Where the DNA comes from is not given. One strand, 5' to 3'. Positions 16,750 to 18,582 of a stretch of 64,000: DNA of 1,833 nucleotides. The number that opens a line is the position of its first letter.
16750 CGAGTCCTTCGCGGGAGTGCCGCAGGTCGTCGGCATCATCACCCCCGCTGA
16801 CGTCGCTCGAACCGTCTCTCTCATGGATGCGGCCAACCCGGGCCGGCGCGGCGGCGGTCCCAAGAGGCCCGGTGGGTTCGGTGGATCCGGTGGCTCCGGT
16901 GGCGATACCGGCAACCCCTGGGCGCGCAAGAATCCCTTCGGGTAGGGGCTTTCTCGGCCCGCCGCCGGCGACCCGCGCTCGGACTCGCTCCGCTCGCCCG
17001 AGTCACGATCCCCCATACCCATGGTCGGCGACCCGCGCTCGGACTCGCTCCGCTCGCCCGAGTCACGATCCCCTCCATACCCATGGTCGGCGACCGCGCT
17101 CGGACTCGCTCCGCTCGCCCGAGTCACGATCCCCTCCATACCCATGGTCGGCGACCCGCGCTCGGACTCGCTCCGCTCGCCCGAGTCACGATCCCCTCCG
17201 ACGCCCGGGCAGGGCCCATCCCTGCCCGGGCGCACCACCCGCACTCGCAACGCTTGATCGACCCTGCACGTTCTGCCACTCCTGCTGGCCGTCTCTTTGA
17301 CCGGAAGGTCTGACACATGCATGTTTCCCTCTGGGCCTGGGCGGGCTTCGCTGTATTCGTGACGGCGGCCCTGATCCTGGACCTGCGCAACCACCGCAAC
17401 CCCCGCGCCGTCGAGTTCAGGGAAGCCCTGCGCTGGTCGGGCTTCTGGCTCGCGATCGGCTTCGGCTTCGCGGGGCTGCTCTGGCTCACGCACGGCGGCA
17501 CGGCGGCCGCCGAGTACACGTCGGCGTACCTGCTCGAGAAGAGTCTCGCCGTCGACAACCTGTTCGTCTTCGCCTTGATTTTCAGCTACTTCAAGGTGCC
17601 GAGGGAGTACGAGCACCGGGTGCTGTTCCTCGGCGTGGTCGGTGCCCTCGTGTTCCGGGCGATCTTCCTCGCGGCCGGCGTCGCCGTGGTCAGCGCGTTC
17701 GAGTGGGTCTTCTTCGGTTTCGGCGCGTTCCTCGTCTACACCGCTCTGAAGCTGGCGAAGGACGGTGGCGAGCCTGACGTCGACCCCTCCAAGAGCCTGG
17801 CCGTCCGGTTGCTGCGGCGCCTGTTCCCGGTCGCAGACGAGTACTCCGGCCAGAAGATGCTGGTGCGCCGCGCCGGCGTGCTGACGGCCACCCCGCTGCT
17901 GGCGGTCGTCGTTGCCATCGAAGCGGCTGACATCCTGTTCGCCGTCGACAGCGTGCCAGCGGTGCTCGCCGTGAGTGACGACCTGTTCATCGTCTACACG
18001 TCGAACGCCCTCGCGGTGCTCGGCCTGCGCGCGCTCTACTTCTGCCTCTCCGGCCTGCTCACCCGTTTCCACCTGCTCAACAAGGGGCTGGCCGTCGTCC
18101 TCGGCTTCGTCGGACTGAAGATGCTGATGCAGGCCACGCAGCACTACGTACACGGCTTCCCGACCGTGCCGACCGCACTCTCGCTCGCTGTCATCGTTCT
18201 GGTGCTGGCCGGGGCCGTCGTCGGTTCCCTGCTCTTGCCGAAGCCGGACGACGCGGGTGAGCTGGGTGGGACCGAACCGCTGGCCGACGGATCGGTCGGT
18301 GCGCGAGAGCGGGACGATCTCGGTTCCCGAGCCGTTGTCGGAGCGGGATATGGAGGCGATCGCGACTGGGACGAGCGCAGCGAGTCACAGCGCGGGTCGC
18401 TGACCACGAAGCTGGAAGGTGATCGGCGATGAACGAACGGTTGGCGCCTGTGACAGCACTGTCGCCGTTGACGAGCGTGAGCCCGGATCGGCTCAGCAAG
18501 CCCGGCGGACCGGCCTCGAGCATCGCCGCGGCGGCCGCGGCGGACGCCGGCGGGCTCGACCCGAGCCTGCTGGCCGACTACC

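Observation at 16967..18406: Unrecognised 62-bp dispersed repeat family: 3.8-copy tandem array plus single copies at 1299, 18344 and 47876, always at gene boundaries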

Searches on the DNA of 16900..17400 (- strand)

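Call 8: search_rna_families(source=window, start=16900, end=17400, threshold=evalue, max_evalue=10, show_alignments=2)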
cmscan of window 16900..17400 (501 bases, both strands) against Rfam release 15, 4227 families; matches with E-value up to 10: 7.
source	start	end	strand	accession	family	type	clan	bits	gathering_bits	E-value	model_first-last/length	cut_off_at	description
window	17201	17233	-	RF04159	MIR1437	Gene; miRNA;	-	20.4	168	0.44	1-192/192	no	MIR1437 microRNA precursor family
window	17201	17233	+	RF04159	MIR1437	Gene; miRNA;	-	18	168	1.5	1-192/192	no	MIR1437 microRNA precursor family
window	17202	17232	-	RF03934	mir-m107-1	Gene; miRNA;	-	15.8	83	4.6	1-65/65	no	mir-m107-1 microRNA precursor family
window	17202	17232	+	RF03934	mir-m107-1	Gene; miRNA;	-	15.8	83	4.6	1-65/65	no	mir-m107-1 microRNA precursor family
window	17202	17232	+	RF03930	mir-1909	Gene; miRNA;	-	14.5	80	6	22-52/72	no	mir-1909 microRNA precursor family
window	16950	16973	-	RF03001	leuA-Halobacteria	Cis-reg;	-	11.7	47.9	8.8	20-47/53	no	leuA-Halobacteria RNA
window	17269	17400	+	RF02267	Vax2os1_2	Gene; lncRNA;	-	3.4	55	9.2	1-113/466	3'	Vax2os1 conserved region 2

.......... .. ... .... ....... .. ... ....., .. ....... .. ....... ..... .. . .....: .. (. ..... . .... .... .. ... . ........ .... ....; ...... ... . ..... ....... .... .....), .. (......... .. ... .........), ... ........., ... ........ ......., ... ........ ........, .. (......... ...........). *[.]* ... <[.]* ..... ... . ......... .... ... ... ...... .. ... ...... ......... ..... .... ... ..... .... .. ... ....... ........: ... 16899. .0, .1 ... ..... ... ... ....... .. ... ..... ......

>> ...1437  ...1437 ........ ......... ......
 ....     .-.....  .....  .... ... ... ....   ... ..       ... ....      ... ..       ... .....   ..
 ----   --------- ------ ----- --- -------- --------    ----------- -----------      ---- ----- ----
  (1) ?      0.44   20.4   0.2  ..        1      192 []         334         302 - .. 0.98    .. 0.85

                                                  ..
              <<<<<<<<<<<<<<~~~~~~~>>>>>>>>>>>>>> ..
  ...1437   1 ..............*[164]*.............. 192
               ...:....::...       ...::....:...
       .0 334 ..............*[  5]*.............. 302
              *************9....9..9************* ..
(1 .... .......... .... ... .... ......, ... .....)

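Call 30: search_dna_similar(query=window:16960-17210:-, collection=plasmids, mode=distant, max_evalue=0.01, max_rows=30)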
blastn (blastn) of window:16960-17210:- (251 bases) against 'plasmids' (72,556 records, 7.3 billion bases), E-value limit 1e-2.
No match.

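Call 45: build_rna_model(alignment_id=A1, structure=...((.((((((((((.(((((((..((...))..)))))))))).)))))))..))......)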
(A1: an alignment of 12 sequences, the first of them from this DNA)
Model R1 built from alignment A1 (12 sequences, 63 columns); structure: as given.
model positions 62; base pairs 21; branch points 0; effective number of sequences 2.36; information 0.902 bits per position. Calibrated on 0.2 Mb of random sequence (short: E-values are rough).
structure used (alignment columns):
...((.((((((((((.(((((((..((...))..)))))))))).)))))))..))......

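Call 46: search_with_rna_model(model_id=R1, source=window, filters=off, max_evalue=10)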
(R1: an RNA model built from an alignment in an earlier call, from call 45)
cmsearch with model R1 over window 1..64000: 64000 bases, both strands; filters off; matches with E-value up to 10: 114.
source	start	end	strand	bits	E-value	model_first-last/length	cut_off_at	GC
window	17018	17079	-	80.2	1.2e-20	1-62/62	no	0.71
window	17141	17202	-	78.3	4.1e-20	1-62/62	no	0.74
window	18349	18410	+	78.1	4.8e-20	1-62/62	no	0.66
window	47879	47940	+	74.5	5e-19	1-62/62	no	0.68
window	17080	17140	-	73.2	1.2e-18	1-62/62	no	0.7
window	16959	17017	-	57.2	4.7e-14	1-62/62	no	0.76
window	54215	54242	-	14.5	0.089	16-43/62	no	0.68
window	24359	24410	+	14.2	0.11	1-62/62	no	0.69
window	1291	1362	-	13.9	0.13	1-62/62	no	0.74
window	43908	43959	-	13.7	0.14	1-62/62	no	0.75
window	40421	40463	+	13.1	0.21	1-62/62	no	0.72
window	9104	9143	-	12.9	0.24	1-62/62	no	0.77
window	20379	20441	+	12.2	0.38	1-62/62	no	0.65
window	60782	60824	+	11.7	0.55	1-62/62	no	0.79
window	22263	22302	-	11.6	0.59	1-62/62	no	0.8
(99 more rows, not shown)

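Call 47: search_with_rna_model(model_id=R1, sources=[L001, L007, L019, L024, L027, L035, L037, L038, L039, L040, L041, L042, L043, L044, L002, L004, L015, L017, L018, L022, L023, L025, L029, L032], max_evalue=1)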
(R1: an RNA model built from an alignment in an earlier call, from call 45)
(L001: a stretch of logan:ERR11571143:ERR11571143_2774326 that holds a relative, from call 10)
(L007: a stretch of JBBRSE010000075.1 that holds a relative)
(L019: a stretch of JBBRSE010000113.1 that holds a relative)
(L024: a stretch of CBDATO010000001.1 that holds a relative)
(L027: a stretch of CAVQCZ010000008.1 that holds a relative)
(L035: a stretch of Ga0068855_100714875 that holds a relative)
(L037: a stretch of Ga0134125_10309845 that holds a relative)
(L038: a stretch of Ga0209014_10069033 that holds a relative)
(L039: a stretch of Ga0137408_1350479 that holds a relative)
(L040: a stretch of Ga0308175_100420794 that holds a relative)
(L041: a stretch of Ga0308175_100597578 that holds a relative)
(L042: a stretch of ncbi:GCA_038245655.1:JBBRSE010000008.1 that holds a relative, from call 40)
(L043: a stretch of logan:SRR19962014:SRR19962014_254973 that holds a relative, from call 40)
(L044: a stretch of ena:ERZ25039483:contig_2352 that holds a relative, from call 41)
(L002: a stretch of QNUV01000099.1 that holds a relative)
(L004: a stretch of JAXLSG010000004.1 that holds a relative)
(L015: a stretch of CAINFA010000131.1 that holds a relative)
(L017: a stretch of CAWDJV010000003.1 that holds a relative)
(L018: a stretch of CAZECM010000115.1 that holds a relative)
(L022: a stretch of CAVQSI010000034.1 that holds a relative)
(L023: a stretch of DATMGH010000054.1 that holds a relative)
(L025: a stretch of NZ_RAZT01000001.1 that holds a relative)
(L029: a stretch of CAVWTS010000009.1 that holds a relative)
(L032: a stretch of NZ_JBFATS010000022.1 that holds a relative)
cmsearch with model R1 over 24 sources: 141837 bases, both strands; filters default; matches with E-value up to 1: 39.
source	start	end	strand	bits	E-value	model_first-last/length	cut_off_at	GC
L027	7754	7815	+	85.6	7.2e-22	1-62/62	no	0.66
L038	1216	1277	+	84.4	1.6e-21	1-62/62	no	0.65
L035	986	1047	+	82.5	5.6e-21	1-62/62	no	0.63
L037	1114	1175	-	81.6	1e-20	1-62/62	no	0.61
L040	34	95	+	81.3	1.2e-20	1-62/62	no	0.66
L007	270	331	-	80.9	1.6e-20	1-62/62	no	0.69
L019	20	81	-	80.9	1.6e-20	1-62/62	no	0.69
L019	82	143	-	80.8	1.7e-20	1-62/62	no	0.71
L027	946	1007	-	78.9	6.1e-20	1-62/62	no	0.6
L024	6349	6410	+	78.2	9.6e-20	1-62/62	no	0.68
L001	1180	1241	+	78.1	1.1e-19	1-62/62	no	0.66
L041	1127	1186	-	75.2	6.8e-19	3-62/62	no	0.67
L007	332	391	-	75.1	7.6e-19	3-62/62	no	0.7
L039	2628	2689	+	72.5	4.3e-18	1-62/62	no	0.71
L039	1862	1922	-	69.6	2.9e-17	1-62/62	no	0.72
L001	1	33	-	32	1.8e-06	1-33/62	3'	0.73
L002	2964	3026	+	25.9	9.9e-05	1-62/62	no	0.75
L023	1289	1323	+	23.2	0.0006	13-47/62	no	0.77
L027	7859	7917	+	20.9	0.0028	1-62/62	no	0.68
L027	7920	7985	+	18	0.019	1-62/62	no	0.68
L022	1693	1748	-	17.9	0.02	1-62/62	no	0.79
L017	5408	5473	+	17.9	0.02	1-62/62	no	0.71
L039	1178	1255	-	15.4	0.11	1-62/62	no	0.71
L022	6987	7050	-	15.2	0.12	1-62/62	no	0.61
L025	3139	3195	+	15.2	0.12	1-62/62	no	0.75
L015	1827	1870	+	14.6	0.18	10-50/62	no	0.75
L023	7252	7284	-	14.6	0.18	1-62/62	no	0.76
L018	4008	4049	-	14.2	0.23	1-62/62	no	0.83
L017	1519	1575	+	14.2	0.24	1-62/62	no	0.74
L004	1473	1508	+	13.6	0.34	14-46/62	no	0.86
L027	3330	3387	+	13.3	0.43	1-62/62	no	0.74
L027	7818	7849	+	12.7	0.61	1-62/62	no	0.66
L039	3293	3372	+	12.7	0.64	1-62/62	no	0.71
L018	6432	6476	-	12.5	0.7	1-62/62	no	0.78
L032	5797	5871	-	12.4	0.76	1-62/62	no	0.76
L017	6515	6567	-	12.4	0.78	1-62/62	no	0.6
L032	3504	3533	+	12.3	0.81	15-44/62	no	0.73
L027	2101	2149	-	12.2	0.85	1-62/62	no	0.69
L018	393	452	-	12.1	0.92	1-62/62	no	0.8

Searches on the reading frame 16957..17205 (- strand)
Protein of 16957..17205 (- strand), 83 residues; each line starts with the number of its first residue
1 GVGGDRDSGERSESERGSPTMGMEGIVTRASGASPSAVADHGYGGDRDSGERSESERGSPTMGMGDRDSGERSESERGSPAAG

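Call 44: find_homologous_proteins(query=window:16957-17205:-, max_evalue=0.001)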
Query seq(83 aa): 34 candidates shared short words with the query, none scored E <= 0.001.

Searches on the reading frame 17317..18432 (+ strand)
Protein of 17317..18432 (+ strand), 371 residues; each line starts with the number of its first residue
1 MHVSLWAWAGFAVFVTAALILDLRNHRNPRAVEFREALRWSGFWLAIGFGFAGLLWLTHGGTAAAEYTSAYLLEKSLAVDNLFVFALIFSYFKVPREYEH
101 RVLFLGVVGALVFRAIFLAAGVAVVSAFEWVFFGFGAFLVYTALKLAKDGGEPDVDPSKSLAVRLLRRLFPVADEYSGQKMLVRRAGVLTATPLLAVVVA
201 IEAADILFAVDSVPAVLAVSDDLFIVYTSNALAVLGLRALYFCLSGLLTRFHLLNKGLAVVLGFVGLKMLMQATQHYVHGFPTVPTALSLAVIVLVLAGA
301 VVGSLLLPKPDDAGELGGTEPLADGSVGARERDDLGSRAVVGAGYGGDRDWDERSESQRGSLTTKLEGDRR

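Call 10: find_encoding_contigs(protein=window:17317-18432:+, flank=10000, max_places=6)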
Protein window:17317-18432:+ (371 aa): 1 contig read that carries it; 1 place shown.
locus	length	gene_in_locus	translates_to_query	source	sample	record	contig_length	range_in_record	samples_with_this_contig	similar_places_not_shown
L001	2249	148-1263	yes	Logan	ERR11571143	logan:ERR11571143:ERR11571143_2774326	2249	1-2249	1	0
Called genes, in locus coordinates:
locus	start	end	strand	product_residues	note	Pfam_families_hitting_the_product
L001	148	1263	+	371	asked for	PF03741:TerC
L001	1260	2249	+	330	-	?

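Call 33: find_homologous_proteins(query=window:17317-18432:+, max_evalue=1e-30)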
Query window:17317-18432:+ (371 aa): 7909 proteins with E <= 1e-30 among 8000 candidates; the best 120 are listed.
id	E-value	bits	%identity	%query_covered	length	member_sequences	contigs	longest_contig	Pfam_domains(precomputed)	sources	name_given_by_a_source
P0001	1.3e-236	803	100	100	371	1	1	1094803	PF03741.23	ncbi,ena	-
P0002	2.0e-170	585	78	93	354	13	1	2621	PF03741.23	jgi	jgi:tellurite resistance protein TerC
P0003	1.3e-169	582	83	85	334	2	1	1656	PF03741.23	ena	-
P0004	3.2e-165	568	75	94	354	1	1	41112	PF03741.23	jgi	jgi:tellurite resistance protein TerC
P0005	1.0e-164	566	77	94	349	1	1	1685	PF03741.23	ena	-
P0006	1.6e-164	566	80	85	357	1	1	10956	PF03741.23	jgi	jgi:tellurite resistance protein TerC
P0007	6.7e-164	564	81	84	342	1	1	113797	PF03741.23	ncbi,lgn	-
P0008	3.5e-161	555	76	89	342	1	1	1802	PF03741.23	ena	-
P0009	2.1e-160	552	72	94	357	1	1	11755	PF03741.23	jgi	jgi:tellurite resistance protein TerC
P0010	8.7e-160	550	80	84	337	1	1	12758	PF03741.23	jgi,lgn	jgi:tellurite resistance protein TerC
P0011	1.2e-159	550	81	85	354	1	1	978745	PF03741.23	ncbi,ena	-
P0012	4.8e-159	548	81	84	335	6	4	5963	PF03741.23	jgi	jgi:tellurite resistance protein TerC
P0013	6.2e-159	547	76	90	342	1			PF03741.23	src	-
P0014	1.6e-156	539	73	93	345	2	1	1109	PF03741.23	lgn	-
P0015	4.5e-156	538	79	85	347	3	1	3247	PF03741.23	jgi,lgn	-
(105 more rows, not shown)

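Call 34: search_protein_families(library=pfam, proteins=[window:17317-18432:+])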
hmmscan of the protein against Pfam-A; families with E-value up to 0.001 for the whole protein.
window:17317-18432:+ (371 aa): 1 family
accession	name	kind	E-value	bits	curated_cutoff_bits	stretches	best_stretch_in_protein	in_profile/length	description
PF03741.22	TerC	-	6.6e-50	169.8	27.8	1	70-272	3-177/178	Integral membrane protein TerC family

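Call 40: find_encoding_contigs(protein=P0007, flank=4000, max_places=2)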
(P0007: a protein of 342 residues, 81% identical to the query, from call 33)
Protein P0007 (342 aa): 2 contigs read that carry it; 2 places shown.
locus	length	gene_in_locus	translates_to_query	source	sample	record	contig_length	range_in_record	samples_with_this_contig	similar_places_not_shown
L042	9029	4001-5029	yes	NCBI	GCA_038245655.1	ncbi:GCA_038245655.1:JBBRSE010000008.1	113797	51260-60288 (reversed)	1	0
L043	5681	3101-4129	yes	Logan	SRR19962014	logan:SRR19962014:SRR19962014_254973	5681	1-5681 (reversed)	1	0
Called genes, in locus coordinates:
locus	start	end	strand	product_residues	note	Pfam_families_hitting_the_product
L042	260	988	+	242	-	PF00072:Response_reg, PF00486:Trans_reg_C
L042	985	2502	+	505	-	PF00672:HAMP (faint), PF00512:HisKA, PF02518:HATPase_c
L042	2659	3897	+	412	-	PF00571:CBS (weak)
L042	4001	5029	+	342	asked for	PF03741:TerC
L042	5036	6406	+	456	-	PF14361:RsbRD_N, PF25906:PucR-like_N (weak), PF17853:GGDEF_2, PF13556:HTH_30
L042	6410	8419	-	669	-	PF19291:TREH_N, PF00723:Glyco_hydro_15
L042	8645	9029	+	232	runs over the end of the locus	PF07238:PilZ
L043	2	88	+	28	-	?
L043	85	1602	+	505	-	PF00672:HAMP (faint), PF00512:HisKA, PF02518:HATPase_c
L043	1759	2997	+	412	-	PF00571:CBS (weak)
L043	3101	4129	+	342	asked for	PF03741:TerC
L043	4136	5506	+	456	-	PF14361:RsbRD_N, PF25906:PucR-like_N (weak), PF17853:GGDEF_2, PF13556:HTH_30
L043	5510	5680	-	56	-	?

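Call 41: find_encoding_contigs(protein=P0011, flank=4000, max_places=2)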
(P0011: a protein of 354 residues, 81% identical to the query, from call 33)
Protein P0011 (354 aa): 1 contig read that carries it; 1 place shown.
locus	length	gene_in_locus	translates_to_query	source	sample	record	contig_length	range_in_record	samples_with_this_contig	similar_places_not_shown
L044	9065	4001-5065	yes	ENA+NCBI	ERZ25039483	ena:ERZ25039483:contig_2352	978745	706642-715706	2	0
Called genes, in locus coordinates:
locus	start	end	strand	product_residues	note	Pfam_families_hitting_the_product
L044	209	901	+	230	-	PF00072:Response_reg, PF00486:Trans_reg_C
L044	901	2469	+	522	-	PF00672:HAMP (weak), PF00512:HisKA, PF02518:HATPase_c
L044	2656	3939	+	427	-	-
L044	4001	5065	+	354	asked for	PF03741:TerC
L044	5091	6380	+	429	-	PF14361:RsbRD_N, PF25906:PucR-like_N (weak), PF17853:GGDEF_2, PF13556:HTH_30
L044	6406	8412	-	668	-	PF19291:TREH_N, PF00723:Glyco_hydro_15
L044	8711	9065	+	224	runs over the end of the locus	PF07238:PilZ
